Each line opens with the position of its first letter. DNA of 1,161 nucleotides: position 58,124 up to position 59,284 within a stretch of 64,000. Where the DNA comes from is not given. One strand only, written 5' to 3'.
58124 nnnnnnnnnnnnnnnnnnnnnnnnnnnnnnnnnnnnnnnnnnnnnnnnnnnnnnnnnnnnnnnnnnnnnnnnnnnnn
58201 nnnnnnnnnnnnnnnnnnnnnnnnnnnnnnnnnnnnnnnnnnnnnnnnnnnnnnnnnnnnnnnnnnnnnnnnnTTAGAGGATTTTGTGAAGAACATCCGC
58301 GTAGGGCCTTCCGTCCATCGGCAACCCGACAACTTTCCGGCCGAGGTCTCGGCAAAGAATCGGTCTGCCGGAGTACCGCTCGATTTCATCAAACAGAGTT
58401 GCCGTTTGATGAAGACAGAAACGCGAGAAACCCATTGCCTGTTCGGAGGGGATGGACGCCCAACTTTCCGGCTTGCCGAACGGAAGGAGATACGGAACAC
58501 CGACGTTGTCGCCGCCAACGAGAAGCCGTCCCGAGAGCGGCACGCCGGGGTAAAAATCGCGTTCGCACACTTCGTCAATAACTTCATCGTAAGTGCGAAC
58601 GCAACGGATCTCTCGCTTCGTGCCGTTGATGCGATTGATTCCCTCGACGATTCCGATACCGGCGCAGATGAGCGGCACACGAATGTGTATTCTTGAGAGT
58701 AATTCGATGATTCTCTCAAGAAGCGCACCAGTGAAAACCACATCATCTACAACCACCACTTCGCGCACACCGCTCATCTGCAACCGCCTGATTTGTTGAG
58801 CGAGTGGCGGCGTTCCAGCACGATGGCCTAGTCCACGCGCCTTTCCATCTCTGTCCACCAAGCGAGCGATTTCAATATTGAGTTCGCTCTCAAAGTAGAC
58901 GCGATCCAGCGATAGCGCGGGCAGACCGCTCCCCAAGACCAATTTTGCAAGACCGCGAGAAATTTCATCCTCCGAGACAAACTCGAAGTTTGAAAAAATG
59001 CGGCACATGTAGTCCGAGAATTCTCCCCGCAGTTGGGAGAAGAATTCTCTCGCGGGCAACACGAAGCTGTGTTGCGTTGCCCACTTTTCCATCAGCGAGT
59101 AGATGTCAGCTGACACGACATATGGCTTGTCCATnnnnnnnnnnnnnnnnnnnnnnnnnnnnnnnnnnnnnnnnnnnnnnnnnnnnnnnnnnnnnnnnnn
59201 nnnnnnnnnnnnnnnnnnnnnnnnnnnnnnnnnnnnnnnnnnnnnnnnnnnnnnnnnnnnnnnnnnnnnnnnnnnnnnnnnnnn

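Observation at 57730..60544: Nucleotide-centred operon: LOG-family protein, PfkB kinase, PRTase, MazG pyrophosphohydrolase, with a compositionally foreign PRTase gene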

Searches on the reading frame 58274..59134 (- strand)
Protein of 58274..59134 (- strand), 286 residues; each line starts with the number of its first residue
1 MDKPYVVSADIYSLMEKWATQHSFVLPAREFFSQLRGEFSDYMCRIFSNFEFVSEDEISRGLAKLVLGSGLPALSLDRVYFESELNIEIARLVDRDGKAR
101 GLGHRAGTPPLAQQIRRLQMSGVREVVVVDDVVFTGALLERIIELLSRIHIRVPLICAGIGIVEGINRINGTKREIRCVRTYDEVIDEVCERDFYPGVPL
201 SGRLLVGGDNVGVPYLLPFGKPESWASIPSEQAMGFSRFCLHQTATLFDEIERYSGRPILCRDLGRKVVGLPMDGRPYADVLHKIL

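Call 3: search_protein_families(library=pfam, proteins=[window:58274-59134:-], max_evalue=0.01)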
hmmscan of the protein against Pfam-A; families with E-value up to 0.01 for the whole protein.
window:58274-59134:- (286 aa): 3 families
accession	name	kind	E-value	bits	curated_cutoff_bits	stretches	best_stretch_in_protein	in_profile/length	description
PF00156.33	Pribosyltran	-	0.0005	19.9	26.3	1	114-157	79-117/158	Phosphoribosyl transferase domain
PF24390.1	PRTase-CE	-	0.0035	17.7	27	0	42-184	18-173/253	PRTase-CE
PF01903.22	CbiX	-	0.0071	17.1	22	0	107-154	36-84/106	CbiX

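Call 4: search_protein_families(library=ncbifam, proteins=[window:58274-59134:-], max_evalue=0.01)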
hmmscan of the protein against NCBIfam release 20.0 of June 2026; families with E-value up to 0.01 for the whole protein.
window:58274-59134:- (286 aa): 3 families
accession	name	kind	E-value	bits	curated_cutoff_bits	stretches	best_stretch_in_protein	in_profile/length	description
NF002635.0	PRK02304.1-4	subfamily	0.00028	20.5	146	1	125-181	117-173/188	adenine phosphoribosyltransferase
NF040646.1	HPT_Archaea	equivalog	0.0027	17.3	200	1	124-175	115-167/184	hypoxanthine/guanine phosphoribosyltransferase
TIGR00201.1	comF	subfamily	0.0031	17.5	233.55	0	122-148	151-177/190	ComF family protein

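Call 6: find_encoding_contigs(protein=window:58274-59134:-, flank=10000, max_places=6)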
Protein window:58274-59134:- (286 aa): no gene with exactly this product is on record in the collection.

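Call 7: find_homologous_proteins(query=window:58274-59134:-)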
Query window:58274-59134:- (286 aa): 405 proteins with E <= 0.001 among 3463 candidates; the best 120 are listed.
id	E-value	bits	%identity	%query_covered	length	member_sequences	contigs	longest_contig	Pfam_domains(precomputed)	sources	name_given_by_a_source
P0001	8.2e-189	644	100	100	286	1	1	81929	-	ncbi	ncbi:MAG: hypothetical protein V2A55_02640 [Candidatus Jorgensenbacteria bacterium]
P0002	6.2e-164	562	88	100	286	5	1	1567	-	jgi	-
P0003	1.1e-162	558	87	100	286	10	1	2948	-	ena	-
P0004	1.8e-161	554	87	99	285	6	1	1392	-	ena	-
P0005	4.9e-160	550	85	100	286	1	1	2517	-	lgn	-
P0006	2.5e-159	547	85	100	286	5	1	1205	-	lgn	-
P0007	3.1e-158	544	86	100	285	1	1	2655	-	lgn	-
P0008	6.6e-158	543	84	100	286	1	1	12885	-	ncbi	-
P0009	1.0e-157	542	85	100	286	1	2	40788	-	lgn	-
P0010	1.5e-157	541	83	100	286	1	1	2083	-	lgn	-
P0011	2.0e-156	538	84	100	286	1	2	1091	-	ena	-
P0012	6.4e-156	536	84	100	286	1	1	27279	-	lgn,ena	-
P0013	6.2e-155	533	84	100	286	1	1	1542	-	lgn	-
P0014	4.8e-154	530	82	100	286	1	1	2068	-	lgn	-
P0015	6.9e-154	529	83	99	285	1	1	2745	-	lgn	-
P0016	1.2e-153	529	81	100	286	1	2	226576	-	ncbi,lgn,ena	-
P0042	1.7e-133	463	71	98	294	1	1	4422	PF00156.34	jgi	jgi:hypothetical protein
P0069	1.2e-107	378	61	99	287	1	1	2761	PF00156.34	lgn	-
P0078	2.1e-102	360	57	99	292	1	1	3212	PF00156.34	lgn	-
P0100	3.9e-97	343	54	100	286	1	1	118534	PF00156.34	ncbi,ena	-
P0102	4.8e-97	343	53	100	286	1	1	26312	PF00156.34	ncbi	-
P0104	6.2e-97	343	55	99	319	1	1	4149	PF24390.2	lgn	-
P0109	4.5e-96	340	54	99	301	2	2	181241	-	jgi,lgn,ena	jgi:hypothetical protein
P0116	2.7e-95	337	54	100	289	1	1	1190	PF24390.2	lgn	-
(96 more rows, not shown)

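Call 10: find_related_loci(query=A1, collection=genome_contigs, flank=6000)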
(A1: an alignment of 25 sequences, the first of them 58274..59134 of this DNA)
Query A1 (286 aa) in genome_contigs; peptide patterns used: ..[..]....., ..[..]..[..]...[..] (x = any residue, [..] = any of these).
200 stretches matched a pattern; 110 encode a relative of the query (tblastn E <= 1e-3); the best 80 are kept; 80 distinct loci.
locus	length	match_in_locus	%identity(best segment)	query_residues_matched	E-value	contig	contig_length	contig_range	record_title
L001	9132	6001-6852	86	3-286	2e-157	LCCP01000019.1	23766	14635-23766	MAG: Parcubacteria group bacterium GW2011_GWC2_42_12 UU95_C0019, whole genome shotgun sequence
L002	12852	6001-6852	85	3-286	2e-151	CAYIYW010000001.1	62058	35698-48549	MAG TPA_asm: uncultured Candidatus Saccharibacteria bacterium isolate ERP119705_co9_37 genome assembly, contig: NODE_329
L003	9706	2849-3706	81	1-286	2e-150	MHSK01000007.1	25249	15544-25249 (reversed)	MAG: Candidatus Taylorbacteria bacterium RIFCSPLOWO2_12_FULL_43_20 rifcsplowo2_12_scaffold_1892, whole genome shotgun se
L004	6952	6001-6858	74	1-286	9e-146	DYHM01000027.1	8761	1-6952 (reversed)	MAG TPA_asm: Patescibacteria group bacterium isolate DR5_33_354 Afr_mines_DR5_1542_length_8761_cov_114_525615, whole gen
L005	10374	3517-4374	73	1-286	1e-141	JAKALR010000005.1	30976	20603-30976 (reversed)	MAG: bacterium isolate WY5.bin131 NODE_2129_length_30976_cov_2.077118, whole genome shotgun sequence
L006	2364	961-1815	71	1-286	8e-144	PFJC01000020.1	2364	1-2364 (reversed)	MAG: Candidatus Uhrbacteria bacterium CG_4_10_14_3_um_filter_41_21 CG_4_10_14_3_um_filter_scaffold_44842_c, whole genome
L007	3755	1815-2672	67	1-286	2e-133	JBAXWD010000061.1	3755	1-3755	MAG: Candidatus Berkelbacteria bacterium isolate ELA704 MAG704_61, whole genome shotgun sequence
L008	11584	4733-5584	69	3-286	5e-129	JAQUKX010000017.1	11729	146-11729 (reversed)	MAG: Patescibacteria group bacterium isolate STD1_117 NODE_14951_length_11729_cov_3.703413_Sandtown_D1, whole genome sho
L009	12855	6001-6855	65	1-285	4e-120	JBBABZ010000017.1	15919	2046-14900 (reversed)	MAG: Candidatus Paceibacterota bacterium isolate SO_2017_LW1_35 NODE_2926_length_15919_cov_2.847898_LW64-88_2017, whole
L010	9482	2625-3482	62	1-286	6e-120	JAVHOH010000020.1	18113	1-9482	MAG: Candidatus Paceibacterota bacterium isolate WB02no19_35_22 NODE_1498_length_18113_cov_12.838022, whole genome shotg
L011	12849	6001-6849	56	4-286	4e-107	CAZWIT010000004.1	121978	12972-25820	MAG TPA_asm: uncultured Gammaproteobacteria bacterium isolate SRP300315_co1_55 genome assembly, contig: NODE_66_length_1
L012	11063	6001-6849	58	1-283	6e-105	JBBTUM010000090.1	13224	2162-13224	MAG: Patescibacteria group bacterium isolate H41-bin151_1 H41_bin151_1_000000000090, whole genome shotgun sequence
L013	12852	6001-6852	53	3-286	9e-101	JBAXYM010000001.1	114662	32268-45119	MAG: Patescibacteria group bacterium isolate SO_2016_CLC_T1_18 scaffold00021_PH3_Jul14_2016, whole genome shotgun sequen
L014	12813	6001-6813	56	1-271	4e-100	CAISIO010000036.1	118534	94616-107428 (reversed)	MAG: Candidatus Staskawiczbacteria bacterium isolate MJ-time_bin-6037 genome assembly, contig: bin-6037:36/45, whole gen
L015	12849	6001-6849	53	4-286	4e-99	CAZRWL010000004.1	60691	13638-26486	MAG TPA_asm: uncultured Gammaproteobacteria bacterium isolate SRP269290_co1_1073 genome assembly, contig: NODE_484_lengt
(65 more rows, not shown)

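Call 18: search_solved_structures(query=A1, max_evalue=10, show_alignments=3)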
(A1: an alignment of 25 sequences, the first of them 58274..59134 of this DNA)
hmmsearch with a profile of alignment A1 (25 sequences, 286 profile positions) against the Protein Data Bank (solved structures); distinct sequences matched with E-value up to 10: 22.
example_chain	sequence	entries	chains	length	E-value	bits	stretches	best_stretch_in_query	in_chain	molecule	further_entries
3opt_A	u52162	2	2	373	0.081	15.2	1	206-243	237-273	DNA damage-responsive transcriptional repressor RPH1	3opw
9sc9_A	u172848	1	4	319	0.087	15.1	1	152-193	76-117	L-2-hydroxycarboxylate dehydrogenase (NAD(P)(+))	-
1wd5_A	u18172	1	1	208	0.1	14.9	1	114-175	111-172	hypothetical protein TT1426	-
4fym_A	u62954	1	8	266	0.2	13.9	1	106-183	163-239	Orotate phosphoribosyltransferase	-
1hye_A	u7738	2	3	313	0.21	13.8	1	152-193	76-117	L-LACTATE/MALATE DEHYDROGENASE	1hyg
9sa7_A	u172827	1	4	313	0.24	13.6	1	152-193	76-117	L-2-hydroxycarboxylate dehydrogenase (NAD(P)(+))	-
1vdm_A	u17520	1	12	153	0.35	13.1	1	122-152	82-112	purine phosphoribosyltransferase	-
4p81_A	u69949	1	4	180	0.39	13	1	124-150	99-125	Ancestral PyrR protein (Orange)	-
3ohp_A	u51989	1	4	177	0.4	12.9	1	69-155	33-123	Hypoxanthine phosphoribosyltransferase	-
2e55_A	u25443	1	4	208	0.42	12.8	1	116-178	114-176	Uracil phosphoribosyltransferase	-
4p80_A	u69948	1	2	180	0.68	12.2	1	124-150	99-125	Ancestral PyrR protein (Green)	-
1non_A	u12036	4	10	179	0.69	12.1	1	124-149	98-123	PyrR bifunctional protein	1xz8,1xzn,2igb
1g9s_A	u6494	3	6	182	0.75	12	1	107-157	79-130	HYPOXANTHINE PHOSPHORIBOSYLTRANSFERASE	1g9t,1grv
8cag_A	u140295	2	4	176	0.76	12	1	107-157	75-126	Hypoxanthine phosphoribosyltransferase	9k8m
5uxx_A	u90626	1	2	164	0.78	12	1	13-45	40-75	RNA polymerase sigma factor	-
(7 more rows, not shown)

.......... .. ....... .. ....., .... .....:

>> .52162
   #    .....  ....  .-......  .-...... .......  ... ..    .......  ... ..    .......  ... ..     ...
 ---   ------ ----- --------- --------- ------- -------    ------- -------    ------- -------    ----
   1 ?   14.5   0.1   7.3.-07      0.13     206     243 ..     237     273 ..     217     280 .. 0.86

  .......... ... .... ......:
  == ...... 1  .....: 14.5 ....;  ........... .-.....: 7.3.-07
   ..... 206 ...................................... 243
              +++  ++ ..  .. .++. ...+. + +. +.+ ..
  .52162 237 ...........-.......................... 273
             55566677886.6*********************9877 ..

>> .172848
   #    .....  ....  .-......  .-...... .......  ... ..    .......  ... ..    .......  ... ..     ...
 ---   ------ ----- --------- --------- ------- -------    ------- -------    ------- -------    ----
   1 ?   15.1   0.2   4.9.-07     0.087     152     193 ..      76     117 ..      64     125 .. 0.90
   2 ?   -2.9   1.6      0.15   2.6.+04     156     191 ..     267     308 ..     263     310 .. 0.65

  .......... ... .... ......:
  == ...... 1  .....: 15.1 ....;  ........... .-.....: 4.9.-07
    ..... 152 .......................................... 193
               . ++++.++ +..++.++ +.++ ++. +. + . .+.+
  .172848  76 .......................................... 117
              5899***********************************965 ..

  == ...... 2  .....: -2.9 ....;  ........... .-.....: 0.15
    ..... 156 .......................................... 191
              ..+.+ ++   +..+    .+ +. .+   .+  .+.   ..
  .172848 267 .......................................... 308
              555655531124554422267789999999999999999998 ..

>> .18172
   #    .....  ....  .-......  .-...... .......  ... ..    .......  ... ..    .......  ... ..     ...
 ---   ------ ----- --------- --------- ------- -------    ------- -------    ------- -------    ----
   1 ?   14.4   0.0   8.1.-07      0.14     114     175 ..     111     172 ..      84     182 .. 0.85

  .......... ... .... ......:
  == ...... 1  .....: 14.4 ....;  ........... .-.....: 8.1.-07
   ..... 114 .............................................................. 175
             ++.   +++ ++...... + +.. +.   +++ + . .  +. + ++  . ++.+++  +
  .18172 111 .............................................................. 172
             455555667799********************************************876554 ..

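Call 25: predict_structure(alignment_id=A1)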
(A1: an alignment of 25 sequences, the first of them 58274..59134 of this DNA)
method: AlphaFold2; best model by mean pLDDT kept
length: 286 residues; sequences in the alignment: 25
mean_pLDDT: 95.1   pTM: 0.90
mean pLDDT of the five models: 95.1, 94.5, 93.7, 93.7, 92.6
residues with pLDDT >= 90: 265; 70-90: 20; 50-70: 1; < 50: 0
segments of 3 or more residues with pLDDT < 50: none
pLDDT, mean of each block of 10 residues (from residue 1): 92 96 96 97 97 97 97 94 93 91 91 95 97 94 95 98 96 93 97 96 92 95 96 98 98 97 94 93 95
secondary structure, 60 per line:
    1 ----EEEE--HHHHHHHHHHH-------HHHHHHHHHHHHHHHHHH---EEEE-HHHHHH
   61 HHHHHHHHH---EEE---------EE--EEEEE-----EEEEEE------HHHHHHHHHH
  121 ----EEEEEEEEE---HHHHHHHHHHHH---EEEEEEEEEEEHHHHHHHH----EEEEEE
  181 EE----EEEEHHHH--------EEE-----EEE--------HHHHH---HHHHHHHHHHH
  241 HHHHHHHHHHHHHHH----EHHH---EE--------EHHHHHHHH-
elements in order: E5-8 H11-21 H29-46 E50-53 H55-69 E73-75 E89-93 E99-104 H111-120 E125-133 H137-148 E152-162 H163-170 E175-182 E187-190 H191-194 E203-205 E211-213 H222-226 H230-255 H278-285

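Call 28: fold_search(model_id=the predicted structure, library=pdb)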
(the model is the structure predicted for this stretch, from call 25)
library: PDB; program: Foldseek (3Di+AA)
matches with E <= 10: 1025; with E <= 0.001: 38
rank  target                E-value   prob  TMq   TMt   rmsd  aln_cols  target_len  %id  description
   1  2wns_A                6.0e-05  1.00  0.28  0.39   6.9       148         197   11  Human Orotate phosphoribosyltransferase (OPRTase) domain of Uridine 5' -monophosphate synthase (UMPS) in complex with  (released 2009-08-11)
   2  2dy0_A                8.6e-05  1.00  0.30  0.45   6.5       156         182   13  Crystal structure of project JW0458 from Escherichia coli (released 2007-03-04)
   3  2dy0_B                1.0e-04  1.00  0.30  0.46   6.5       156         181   13  Crystal structure of project JW0458 from Escherichia coli (released 2007-03-04)
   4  5zoc                  1.2e-04  1.00  0.30  0.46   6.5       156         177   15  Crystal structure of APRT from Y. pseudotuberculosis with bound adenine (C2 space group). (released 2019-04-17)
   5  5b6h                  1.5e-04  1.00  0.30  0.46   6.6       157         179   15  Crystal structure of an APRT from Yersinia pseudotuberculosis in complex with AMP. (released 2017-05-31)
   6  6fcl_B                2.1e-04  1.00  0.28  0.44   6.7       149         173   19  Crystal Structure of Human APRT wild type in complex with AMP (released 2018-08-15)
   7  6fd5_B                2.2e-04  1.00  0.28  0.44   6.6       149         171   17  Crystal Structure of Human APRT-Tyr105Phe variant in complex with Adenine, PRPP and Mg2+, 14 days post crystallization (released 2018-08-15)
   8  7y94_B                2.3e-04  1.00  0.31  0.45   4.7       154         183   13  Crystal structure of Escherichia coli Adenine Phosphoribosyltransferase (APRT) in complex with Adenine (released 2023-08-02)
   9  9l6j                  2.3e-04  1.00  0.30  0.47   5.2       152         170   14  Structural studies on the conformation changes induced by ligand binding in an Adenine phosphoribosyltransferase (FnAPRT (released 2025-12-24)
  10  6fci_B                2.5e-04  1.00  0.30  0.45   7.2       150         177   19  Crystal Structure of Human APRT wild type in complex with Adenine, PRPP and Mg2+ (released 2018-08-15)
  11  5znq_A                2.6e-04  1.00  0.30  0.45   6.5       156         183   15  Crystal structure of APRT from Y. pseudotuberculosis with bound adenine (P21 space group). (released 2019-04-17)
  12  5yw2_A                2.6e-04  1.00  0.30  0.46   5.5       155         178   14  Crystal structure of Adenine phosphoribosyltransferase from Francisella tularensis. (released 2018-01-03)
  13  4x45_A                2.6e-04  1.00  0.28  0.41   6.6       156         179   17  Crystal Structure of F173G Mutant of Human APRT (released 2015-12-02)
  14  6hgp_B                2.6e-04  1.00  0.26  0.41   6.9       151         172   19  Crystal Structure of Human APRT wild type in complex with Phosphate ion. (released 2019-07-31)
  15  6fd4_B                3.0e-04  1.00  0.27  0.41   7.1       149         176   17  Crystal Structure of Human APRT-Tyr105Phe variant in complex with Adenine, PRPP and Mg2+, 14 hours post crystallizatio (released 2018-08-15)
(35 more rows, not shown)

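Call 60: search_protein_families(library=padloc, proteins=[window:58274-59134:-], max_evalue=0.01)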
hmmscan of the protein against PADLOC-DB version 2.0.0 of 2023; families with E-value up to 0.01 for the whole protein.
window:58274-59134:- (286 aa): 1 family
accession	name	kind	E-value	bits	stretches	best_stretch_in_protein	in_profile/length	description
PDLC02935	PRTase_III-A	-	0.002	15.5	0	24-66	26-68/290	-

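Call 61: search_protein_families(library=pfam, proteins=[P0104, P0116, P0042], max_evalue=0.01)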
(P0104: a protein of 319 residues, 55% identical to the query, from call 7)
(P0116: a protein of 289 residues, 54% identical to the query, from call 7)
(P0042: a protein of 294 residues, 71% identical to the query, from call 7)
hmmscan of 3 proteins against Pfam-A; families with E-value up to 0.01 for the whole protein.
P0104 (319 aa): 1 family
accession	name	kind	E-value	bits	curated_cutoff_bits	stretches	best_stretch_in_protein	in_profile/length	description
PF24390.1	PRTase-CE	-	1.9e-06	28.4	27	1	52-199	11-166/253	PRTase-CE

P0116 (289 aa): 2 families
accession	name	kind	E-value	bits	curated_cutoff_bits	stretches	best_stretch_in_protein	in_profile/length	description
PF24390.1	PRTase-CE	-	2.9e-05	24.5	27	1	47-185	46-171/253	PRTase-CE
PF00156.33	Pribosyltran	-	0.0095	15.7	26.3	0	119-155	80-116/158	Phosphoribosyl transferase domain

P0042 (294 aa): 2 families
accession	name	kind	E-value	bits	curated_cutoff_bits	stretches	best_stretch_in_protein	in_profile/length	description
PF00156.33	Pribosyltran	-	1.6e-05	24.7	26.3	1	124-179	88-141/158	Phosphoribosyl transferase domain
PF24390.1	PRTase-CE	-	0.00041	20.7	27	1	115-183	96-172/253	PRTase-CE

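Call 70: search_protein_representatives(alignment_id=A1)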
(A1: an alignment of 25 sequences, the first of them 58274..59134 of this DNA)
Query: 25 sequences, 286 profile positions. Proteins with E-value up to 0.001 (for the whole library): 1023; up to 1e-10: 633; up to 1e-30: 304. The best 150 are listed.
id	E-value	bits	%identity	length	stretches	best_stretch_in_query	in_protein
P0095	8.8e-127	438.4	-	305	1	3-285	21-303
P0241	3.4e-126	436.5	-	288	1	2-285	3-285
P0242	4.4e-108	377.1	-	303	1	3-284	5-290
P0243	6.7e-108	376.5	-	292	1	3-284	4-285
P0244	2.1e-105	368.3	-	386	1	3-284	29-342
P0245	5.9e-105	366.8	-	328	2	80-282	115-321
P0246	3.7e-103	360.9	-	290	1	5-285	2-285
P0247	6.1e-103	360.2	-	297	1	3-283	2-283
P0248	2.6e-102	358.1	-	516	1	3-285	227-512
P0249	8.4e-102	356.5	-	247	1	43-285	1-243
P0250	8.3e-101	353.2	-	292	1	1-284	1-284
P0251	7.7e-99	346.8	-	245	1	1-229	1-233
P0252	1.7e-98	345.6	-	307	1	3-285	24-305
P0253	6.2e-98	343.8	-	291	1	2-283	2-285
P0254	9.3e-98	343.2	-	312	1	4-284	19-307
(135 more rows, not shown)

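Call 93: find_encoding_contigs(protein=P0016, flank=10000, max_places=1)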
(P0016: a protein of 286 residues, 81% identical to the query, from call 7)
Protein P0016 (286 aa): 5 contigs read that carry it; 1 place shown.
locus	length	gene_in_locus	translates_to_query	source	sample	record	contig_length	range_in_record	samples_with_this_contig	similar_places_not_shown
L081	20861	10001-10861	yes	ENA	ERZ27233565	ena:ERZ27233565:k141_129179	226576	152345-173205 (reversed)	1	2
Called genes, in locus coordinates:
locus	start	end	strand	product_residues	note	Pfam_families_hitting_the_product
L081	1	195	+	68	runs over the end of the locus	PF13560:HTH_31, PF12844:HTH_19, PF13443:HTH_26 (faint), PF01381:HTH_3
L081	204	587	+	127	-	PF03819:MazG (faint), PF12643:MazG-like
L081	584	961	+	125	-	PF09152:DUF1937, PF14359:DUF4406 (weak)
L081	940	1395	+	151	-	-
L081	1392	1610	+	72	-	PF07866:DUF1653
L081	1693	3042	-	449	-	-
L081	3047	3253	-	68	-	PF13560:HTH_31, PF12844:HTH_19, PF13413:HTH_25 (faint), PF13443:HTH_26 (weak), PF01381:HTH_3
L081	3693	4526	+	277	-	PF18931:DUF5680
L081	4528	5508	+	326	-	-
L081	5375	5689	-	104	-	-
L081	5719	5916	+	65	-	-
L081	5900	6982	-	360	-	PF01972:SDH_protease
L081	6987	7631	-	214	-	PF02976:MutH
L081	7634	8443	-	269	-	PF01555:N6_N4_Mtase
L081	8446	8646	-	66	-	PF13560:HTH_31, PF12844:HTH_19, PF01381:HTH_3, PF13443:HTH_26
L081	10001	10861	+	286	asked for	-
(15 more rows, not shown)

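Call 94: find_encoding_contigs(protein=P0109, flank=10000, max_places=1)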
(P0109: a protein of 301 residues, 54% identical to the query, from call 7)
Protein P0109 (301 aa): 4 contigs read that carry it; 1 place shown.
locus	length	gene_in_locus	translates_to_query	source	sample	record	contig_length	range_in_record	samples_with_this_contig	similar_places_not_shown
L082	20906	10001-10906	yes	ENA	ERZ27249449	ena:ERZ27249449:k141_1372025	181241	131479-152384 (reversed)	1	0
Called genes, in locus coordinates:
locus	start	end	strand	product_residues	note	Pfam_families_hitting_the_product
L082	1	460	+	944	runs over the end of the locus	PF02463:SMC_N (faint), PF03193:RsgA_GTPase (faint), PF13175:AAA_15 (faint), PF13304:AAA_21 (faint), PF13476:AAA_23 (faint), PF17760:UvrA_inter, PF17755:UvrA_DNA-bind, PF00005:ABC_tran (weak), +2 more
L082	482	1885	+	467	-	-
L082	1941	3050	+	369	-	PF08459:UvrC_RNaseH_dom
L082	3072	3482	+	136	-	PF04020:Phage_holin_4_2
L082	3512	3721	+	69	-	PF03840:SecG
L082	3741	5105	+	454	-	PF00496:SBP_bac_5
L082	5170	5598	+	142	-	PF00011:HSP20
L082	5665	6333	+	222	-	-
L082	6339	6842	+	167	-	-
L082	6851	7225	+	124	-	-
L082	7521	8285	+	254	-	-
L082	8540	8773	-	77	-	-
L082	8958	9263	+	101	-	PF01371:Trp_repressor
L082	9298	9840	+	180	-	PF18306:LDcluster4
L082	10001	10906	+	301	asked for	-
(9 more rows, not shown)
